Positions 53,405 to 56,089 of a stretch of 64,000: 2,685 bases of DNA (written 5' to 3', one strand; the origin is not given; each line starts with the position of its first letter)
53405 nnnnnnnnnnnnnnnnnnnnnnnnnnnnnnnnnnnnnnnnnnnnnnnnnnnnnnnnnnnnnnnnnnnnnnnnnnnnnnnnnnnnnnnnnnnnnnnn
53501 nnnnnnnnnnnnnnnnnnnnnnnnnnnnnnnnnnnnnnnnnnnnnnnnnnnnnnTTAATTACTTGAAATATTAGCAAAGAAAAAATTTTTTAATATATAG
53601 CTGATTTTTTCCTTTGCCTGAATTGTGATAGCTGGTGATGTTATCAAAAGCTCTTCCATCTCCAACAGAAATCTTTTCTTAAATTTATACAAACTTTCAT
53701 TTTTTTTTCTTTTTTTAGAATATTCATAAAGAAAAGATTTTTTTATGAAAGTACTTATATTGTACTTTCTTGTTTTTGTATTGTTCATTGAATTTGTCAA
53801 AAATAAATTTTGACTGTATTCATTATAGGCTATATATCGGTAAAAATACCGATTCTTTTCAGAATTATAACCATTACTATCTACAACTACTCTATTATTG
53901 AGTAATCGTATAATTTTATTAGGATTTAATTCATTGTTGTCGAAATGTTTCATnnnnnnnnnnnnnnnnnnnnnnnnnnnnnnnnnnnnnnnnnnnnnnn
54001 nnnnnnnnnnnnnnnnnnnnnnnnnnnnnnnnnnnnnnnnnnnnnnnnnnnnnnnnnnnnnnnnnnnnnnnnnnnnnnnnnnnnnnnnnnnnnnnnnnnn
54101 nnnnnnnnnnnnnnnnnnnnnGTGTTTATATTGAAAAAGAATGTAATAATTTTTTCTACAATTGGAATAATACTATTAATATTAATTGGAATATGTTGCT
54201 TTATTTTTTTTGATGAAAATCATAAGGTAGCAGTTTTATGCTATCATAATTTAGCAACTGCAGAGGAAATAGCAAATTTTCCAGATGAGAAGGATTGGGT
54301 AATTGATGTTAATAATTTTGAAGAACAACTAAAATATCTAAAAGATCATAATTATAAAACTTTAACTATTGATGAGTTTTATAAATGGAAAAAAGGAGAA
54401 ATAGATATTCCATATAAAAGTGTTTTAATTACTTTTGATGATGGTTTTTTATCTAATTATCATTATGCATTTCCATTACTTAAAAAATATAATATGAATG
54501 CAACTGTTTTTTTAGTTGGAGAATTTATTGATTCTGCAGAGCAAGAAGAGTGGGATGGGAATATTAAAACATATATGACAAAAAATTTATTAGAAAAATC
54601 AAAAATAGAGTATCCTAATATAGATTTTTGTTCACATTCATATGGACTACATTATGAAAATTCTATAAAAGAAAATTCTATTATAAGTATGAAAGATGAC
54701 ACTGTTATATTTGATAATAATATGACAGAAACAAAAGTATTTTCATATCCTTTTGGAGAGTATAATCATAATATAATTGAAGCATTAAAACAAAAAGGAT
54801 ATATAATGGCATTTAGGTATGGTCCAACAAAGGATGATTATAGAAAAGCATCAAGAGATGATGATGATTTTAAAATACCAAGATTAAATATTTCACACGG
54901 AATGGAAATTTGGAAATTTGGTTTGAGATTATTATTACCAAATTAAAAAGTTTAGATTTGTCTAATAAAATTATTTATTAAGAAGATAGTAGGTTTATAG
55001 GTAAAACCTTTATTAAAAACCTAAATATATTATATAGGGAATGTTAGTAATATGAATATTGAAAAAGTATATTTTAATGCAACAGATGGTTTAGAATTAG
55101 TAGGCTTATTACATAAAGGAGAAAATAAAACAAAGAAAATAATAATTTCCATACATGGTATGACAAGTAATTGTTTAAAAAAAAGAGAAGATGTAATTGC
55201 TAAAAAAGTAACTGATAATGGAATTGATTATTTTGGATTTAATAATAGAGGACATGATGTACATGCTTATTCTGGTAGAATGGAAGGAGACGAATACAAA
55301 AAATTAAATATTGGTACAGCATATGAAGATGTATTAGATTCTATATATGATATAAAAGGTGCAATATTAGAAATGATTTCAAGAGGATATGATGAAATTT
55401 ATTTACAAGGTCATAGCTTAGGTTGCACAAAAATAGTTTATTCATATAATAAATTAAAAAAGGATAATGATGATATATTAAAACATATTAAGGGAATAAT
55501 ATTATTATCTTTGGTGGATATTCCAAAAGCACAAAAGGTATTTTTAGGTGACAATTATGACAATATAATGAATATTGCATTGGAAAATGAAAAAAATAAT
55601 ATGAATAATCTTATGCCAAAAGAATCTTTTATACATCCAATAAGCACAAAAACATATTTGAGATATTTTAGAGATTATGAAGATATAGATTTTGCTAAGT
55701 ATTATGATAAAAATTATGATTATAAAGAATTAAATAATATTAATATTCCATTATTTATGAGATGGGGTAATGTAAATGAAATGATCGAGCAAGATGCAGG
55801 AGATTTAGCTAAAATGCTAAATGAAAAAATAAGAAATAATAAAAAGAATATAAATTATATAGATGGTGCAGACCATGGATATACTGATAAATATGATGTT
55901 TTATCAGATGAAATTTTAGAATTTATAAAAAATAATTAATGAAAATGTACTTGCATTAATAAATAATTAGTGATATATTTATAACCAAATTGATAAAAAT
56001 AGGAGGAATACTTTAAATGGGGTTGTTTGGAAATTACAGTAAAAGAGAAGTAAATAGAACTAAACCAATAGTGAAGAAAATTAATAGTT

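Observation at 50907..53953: Array of five tandem, individually terminated small cytoplasmic genes of unknown function downstream of ftsH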

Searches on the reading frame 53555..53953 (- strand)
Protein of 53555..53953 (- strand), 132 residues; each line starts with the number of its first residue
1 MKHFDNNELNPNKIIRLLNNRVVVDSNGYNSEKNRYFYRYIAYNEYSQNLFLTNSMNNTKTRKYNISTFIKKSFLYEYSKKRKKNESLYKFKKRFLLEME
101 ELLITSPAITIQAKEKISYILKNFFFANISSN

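Call 6: search_protein_families(library=pfam, proteins=[window:53555-53953:-], max_evalue=1)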
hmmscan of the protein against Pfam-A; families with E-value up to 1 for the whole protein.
window:53555-53953:- (132 aa): 0 families

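Call 7: search_protein_families(library=ncbifam, proteins=[window:53555-53953:-], max_evalue=1)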
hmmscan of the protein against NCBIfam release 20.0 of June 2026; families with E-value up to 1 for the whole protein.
window:53555-53953:- (132 aa): 0 families

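Call 8: search_protein_families(library=padloc, proteins=[window:53555-53953:-], max_evalue=1)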
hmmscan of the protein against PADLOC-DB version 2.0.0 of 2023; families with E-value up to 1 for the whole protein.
window:53555-53953:- (132 aa): 0 families

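Call 9: search_protein_families(library=phrogs, proteins=[window:53555-53953:-], max_evalue=1)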
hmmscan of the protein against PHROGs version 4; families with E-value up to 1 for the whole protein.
window:53555-53953:- (132 aa): 1 family
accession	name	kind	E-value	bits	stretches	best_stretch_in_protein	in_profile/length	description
phrog_8097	-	DNA, RNA and nucleotide metabolism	0.14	11.8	1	78-120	164-206/598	exonuclease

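Call 13: find_encoding_contigs(protein=window:53555-53953:-, flank=7000, max_places=10)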
Protein window:53555-53953:- (132 aa): 22 contigs read that carry it; 10 places shown.
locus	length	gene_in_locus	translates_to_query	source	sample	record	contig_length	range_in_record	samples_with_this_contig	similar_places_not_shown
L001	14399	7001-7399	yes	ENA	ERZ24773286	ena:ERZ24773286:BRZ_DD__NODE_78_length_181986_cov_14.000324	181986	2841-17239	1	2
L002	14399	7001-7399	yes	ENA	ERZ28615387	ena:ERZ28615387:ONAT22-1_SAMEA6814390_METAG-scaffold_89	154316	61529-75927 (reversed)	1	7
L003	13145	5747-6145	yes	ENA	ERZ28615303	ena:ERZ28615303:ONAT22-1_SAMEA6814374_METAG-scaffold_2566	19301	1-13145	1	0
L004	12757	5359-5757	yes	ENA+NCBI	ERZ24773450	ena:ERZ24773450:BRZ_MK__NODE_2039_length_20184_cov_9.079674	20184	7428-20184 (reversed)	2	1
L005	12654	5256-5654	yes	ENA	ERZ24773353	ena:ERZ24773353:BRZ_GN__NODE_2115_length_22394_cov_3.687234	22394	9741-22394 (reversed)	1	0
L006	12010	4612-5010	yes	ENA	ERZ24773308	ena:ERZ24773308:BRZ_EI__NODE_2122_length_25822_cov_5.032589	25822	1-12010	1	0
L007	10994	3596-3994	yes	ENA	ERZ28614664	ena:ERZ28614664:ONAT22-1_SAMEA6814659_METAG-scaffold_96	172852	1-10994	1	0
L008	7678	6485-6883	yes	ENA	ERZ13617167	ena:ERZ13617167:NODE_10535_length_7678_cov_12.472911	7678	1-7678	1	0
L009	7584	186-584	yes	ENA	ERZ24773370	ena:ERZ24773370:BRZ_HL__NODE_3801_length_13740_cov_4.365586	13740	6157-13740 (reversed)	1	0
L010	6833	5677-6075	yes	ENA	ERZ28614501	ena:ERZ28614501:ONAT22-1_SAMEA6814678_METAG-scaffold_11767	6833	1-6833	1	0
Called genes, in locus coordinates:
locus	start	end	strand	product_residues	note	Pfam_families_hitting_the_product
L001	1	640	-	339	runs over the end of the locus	PF17761:DUF1016_N, PF06250:YhcG_C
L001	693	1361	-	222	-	PF00589:Phage_integrase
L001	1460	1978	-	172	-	-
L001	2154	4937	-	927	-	PF07517:SecA_DEAD, PF00270:DEAD (weak), PF01043:SecA_PP_bind, PF21090:P-loop_SecA, PF07516:SecA_SW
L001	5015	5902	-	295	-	PF12146:Hydrolase_4 (faint)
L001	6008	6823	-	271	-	PF01522:Polysacc_deac_1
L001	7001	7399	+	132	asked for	-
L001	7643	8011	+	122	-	-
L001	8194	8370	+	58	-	-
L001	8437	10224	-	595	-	PF06480:FtsH_ext, PF06068:TIP49 (faint), PF00004:AAA, PF17862:AAA_lid_3, PF01434:Peptidase_M41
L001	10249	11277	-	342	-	PF06691:DUF1189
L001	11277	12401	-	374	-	PF01168:Ala_racemase_N, PF00842:Ala_racemase_C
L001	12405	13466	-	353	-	PF02388:FemAB, PF13480:Acetyltransf_6, PF02388:FemAB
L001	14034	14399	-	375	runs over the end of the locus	PF13528:Glyco_trans_1_3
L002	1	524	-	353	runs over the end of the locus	PF03462:PCRF, PF00472:RF-1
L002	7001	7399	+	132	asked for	-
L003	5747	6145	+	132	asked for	-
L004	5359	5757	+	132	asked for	-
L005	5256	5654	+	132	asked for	-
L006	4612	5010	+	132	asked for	-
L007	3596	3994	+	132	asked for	-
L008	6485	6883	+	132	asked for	-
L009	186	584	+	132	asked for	-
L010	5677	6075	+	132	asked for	-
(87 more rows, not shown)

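Call 37: search_protein_families(library=pfam, proteins=[L001:8194-8370:+], max_evalue=1)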
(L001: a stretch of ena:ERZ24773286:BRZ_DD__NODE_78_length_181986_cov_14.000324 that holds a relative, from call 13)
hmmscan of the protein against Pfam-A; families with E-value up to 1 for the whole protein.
L001:8194-8370:+ (58 aa): 0 families

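Call 53: find_homologous_proteins(query=window:53555-53953:-, max_evalue=0.01)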
Query window:53555-53953:- (132 aa): 9 proteins with E <= 0.01 among 25 candidates.
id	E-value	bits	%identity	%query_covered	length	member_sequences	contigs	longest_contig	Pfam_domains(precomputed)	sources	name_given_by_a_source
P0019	2.6e-74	265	99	100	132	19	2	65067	-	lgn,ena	-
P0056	1.6e-72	259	97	100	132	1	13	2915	-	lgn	-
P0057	3.0e-53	197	71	100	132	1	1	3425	-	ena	-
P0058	5.3e-49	183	68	98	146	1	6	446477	-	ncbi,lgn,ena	-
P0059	1.0e-48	182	67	98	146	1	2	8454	-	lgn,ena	-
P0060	1.7e-48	182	67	98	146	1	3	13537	-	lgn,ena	-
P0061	1.7e-48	182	67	98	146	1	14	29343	-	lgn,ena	-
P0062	4.2e-37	145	100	57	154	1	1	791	PF08937.17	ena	-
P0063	6.3e-36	141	73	76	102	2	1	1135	-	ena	-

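Call 56: search_protein_families(library=pfam, proteins=[P0062, P0058, P0057], max_evalue=1)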
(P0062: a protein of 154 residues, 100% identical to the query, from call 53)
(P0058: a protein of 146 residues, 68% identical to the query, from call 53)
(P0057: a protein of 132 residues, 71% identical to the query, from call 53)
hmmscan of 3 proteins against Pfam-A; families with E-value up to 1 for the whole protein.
P0062 (154 aa): 2 families
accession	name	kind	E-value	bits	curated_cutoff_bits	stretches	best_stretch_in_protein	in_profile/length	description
PF08937.16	ThsB_TIR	-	1.8e-12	47.9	21.2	1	16-95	1-83/100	Thoeris protein ThsB, TIR-like domain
PF13676.11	TIR_2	-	0.16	12.9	28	1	15-86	1-67/122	TIR domain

P0058 (146 aa): 0 families

P0057 (132 aa): 1 family
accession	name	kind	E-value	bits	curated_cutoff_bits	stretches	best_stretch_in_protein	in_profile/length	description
PF16209.10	PhoLip_ATPase_N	-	0.13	12.5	29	1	41-79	3-39/67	Phospholipid-translocating ATPase N-terminal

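Call 57: find_encoding_contigs(protein=P0062, flank=3000, max_places=5)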
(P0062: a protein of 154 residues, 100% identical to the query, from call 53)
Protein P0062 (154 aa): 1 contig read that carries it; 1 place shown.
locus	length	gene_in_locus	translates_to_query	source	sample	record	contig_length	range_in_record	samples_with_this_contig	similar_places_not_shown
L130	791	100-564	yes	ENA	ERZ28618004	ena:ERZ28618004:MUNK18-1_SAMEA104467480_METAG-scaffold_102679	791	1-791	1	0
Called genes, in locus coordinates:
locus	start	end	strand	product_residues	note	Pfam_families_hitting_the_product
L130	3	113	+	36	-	?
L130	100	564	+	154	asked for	PF08937:ThsB_TIR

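Call 83: find_related_loci(query=window:53555-53953:-, collection=viral_contigs, flank=3000)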
Query window:53555-53953:- (132 aa) in viral_contigs; peptide patterns used: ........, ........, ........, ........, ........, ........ (x = any residue, [..] = any of these).
16 stretches matched a pattern, but none encodes a relative of the query by tblastn (E <= 1e-3).

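Call 101: search_solved_structures(query=window:53555-53953:-, max_evalue=1)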
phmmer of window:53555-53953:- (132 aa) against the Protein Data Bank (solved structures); distinct sequences matched with E-value up to 1: 1.
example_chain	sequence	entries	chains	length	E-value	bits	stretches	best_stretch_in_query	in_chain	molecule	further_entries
1pvg_A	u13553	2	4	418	0.16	15.6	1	47-124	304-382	DNA topoisomerase II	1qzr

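Call 102: search_protein_families(library=padloc, proteins=[P0062], max_evalue=0.01)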
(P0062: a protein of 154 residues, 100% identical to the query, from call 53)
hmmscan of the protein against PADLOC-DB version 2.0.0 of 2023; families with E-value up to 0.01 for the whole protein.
P0062 (154 aa): 5 families
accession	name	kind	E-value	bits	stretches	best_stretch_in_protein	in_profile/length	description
PDLC04688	PDC-M50B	-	4.7e-08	31.4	1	12-96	2-89/162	-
PDLC00418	ThsB1|ThsB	-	3.1e-06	25.1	1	11-86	3-80/155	TIR-like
PDLC00433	ThsB1|ThsB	-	4.4e-06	24.8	1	12-96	2-85/164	TIR-like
PDLC00431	ThsB1|ThsB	-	7.7e-06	24.4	1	14-88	4-80/162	TIR-like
PDLC00428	ThsB1|ThsB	-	0.0007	18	1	13-107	3-108/219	TIR-like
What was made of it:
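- On Thoeris ThsB-like TIR proteins: The hybrid P0062 matches only the N-terminal half of ThsB profiles (positions 2-89 of 162), and that part is not shared with g5 (calls 56, 102).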

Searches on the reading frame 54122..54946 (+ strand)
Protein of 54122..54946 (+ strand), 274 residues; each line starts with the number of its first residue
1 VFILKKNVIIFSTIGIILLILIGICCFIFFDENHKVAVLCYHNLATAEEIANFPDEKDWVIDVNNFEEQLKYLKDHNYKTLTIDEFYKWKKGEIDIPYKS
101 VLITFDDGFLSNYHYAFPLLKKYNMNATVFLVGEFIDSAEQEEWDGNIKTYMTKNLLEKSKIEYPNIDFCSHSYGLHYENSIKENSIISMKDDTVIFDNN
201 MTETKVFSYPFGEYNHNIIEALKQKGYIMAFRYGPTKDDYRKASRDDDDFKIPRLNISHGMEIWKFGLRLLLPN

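Call 6: search_protein_families(library=pfam, proteins=[window:54122-54946:+], max_evalue=1)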
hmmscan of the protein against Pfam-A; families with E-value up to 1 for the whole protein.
window:54122-54946:+ (274 aa): 4 families
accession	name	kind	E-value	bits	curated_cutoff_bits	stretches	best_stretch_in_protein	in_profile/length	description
PF01522.26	Polysacc_deac_1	-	2.3e-16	60.3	23.1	1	98-227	6-121/124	Polysaccharide deacetylase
PF00410.24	Ribosomal_S8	-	0.032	14.7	24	1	196-236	10-48/126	Ribosomal protein S8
PF12698.13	ABC2_membrane_3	-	0.12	11.9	31.6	1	9-157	4-124/347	ABC-2 family transporter protein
PF12615.13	TraD_N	-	0.15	13.5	25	0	14-81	2-67/92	F sex factor protein N terminal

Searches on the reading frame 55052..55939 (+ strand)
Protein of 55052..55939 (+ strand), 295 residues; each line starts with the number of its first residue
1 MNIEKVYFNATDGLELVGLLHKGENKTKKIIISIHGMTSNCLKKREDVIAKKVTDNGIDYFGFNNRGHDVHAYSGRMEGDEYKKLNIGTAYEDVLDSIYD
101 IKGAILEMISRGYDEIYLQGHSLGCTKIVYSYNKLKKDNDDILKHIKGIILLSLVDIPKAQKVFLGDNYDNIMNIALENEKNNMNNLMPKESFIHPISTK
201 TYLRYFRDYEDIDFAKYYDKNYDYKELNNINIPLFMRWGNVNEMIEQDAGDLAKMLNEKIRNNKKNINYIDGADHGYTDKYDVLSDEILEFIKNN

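Call 6: search_protein_families(library=pfam, proteins=[window:55052-55939:+], max_evalue=1)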
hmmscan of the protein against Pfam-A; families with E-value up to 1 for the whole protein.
window:55052-55939:+ (295 aa): 4 families
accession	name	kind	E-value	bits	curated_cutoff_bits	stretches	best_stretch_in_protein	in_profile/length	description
PF12146.15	Hydrolase_4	-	2.6e-06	27.3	27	1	26-153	2-108/239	Serine aminopeptidase, S33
PF02450.21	LCAT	-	5.6e-05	23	21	1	101-240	108-238/392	Lecithin:cholesterol acyltransferase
PF00561.26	Abhydrolase_1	-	6.1e-05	23.2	25.8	1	30-252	2-220/245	alpha/beta hydrolase fold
PF08538.16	DUF1749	-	0.019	14.5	24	1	113-193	104-184/299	Protein of unknown function (DUF1749)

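Call 48: find_encoding_contigs(protein=window:55052-55939:+, flank=6000, max_places=10)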
Protein window:55052-55939:+ (295 aa): 23 contigs read that carry it; 10 places shown.
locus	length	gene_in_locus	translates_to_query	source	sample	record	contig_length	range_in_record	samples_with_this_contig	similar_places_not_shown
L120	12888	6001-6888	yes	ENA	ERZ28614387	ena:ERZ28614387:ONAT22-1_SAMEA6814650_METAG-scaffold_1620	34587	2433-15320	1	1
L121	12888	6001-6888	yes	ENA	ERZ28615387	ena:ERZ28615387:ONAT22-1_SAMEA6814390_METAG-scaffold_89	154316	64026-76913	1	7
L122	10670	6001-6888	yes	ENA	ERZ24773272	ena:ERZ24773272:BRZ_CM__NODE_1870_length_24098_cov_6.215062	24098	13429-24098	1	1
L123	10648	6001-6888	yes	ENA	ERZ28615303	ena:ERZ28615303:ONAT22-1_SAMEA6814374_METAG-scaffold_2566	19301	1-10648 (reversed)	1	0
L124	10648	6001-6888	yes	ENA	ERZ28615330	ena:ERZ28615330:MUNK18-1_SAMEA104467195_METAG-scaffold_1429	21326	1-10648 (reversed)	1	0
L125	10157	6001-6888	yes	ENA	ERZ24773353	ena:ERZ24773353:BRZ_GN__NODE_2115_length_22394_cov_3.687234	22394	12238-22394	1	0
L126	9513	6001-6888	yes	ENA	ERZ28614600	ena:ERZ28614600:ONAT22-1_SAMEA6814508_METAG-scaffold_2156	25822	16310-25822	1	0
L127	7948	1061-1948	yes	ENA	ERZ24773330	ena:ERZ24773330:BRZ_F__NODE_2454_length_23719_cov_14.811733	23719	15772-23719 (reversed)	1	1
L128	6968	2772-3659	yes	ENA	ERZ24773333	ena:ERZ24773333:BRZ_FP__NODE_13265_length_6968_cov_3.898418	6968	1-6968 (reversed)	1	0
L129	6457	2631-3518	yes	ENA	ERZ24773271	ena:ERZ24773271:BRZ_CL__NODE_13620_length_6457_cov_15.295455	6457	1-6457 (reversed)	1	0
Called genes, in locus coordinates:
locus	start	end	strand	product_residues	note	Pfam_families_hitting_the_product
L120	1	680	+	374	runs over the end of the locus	PF01168:Ala_racemase_N, PF00842:Ala_racemase_C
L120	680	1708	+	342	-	PF06691:DUF1189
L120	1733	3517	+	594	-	PF06480:FtsH_ext, PF06068:TIP49 (faint), PF00004:AAA, PF17862:AAA_lid_3, PF01434:Peptidase_M41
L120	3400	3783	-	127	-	-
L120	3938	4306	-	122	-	-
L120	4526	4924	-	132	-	-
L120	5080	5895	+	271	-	PF01522:Polysacc_deac_1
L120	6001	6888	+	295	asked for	PF12146:Hydrolase_4 (faint)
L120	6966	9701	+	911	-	PF07517:SecA_DEAD, PF00270:DEAD (weak), PF01043:SecA_PP_bind, PF21090:P-loop_SecA, PF07516:SecA_SW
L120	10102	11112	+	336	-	PF13310:Virulence_RhuM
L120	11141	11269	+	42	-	-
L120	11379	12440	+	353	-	PF03462:PCRF, PF00472:RF-1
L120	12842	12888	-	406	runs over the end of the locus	PF01467:CTP_transf_like (weak), PF05636:HIGH_NTase1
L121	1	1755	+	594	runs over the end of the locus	PF06480:FtsH_ext, PF06068:TIP49 (faint), PF00004:AAA, PF17862:AAA_lid_3, PF01434:Peptidase_M41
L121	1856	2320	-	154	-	-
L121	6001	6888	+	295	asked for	PF12146:Hydrolase_4 (faint)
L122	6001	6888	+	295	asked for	PF12146:Hydrolase_4 (faint)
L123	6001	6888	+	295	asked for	PF12146:Hydrolase_4 (faint)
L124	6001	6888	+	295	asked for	PF12146:Hydrolase_4 (faint)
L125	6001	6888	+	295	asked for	PF12146:Hydrolase_4 (faint)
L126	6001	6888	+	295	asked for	PF12146:Hydrolase_4 (faint)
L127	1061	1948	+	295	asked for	PF12146:Hydrolase_4 (faint)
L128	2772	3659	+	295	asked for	PF12146:Hydrolase_4 (faint)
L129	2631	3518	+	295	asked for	PF12146:Hydrolase_4 (faint)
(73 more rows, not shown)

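Call 56: search_protein_families(library=pfam, proteins=[L120:3400-3783:-], max_evalue=1)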
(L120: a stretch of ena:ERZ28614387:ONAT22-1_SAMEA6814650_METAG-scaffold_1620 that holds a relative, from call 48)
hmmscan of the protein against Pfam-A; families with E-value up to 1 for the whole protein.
L120:3400-3783:- (127 aa): 0 families
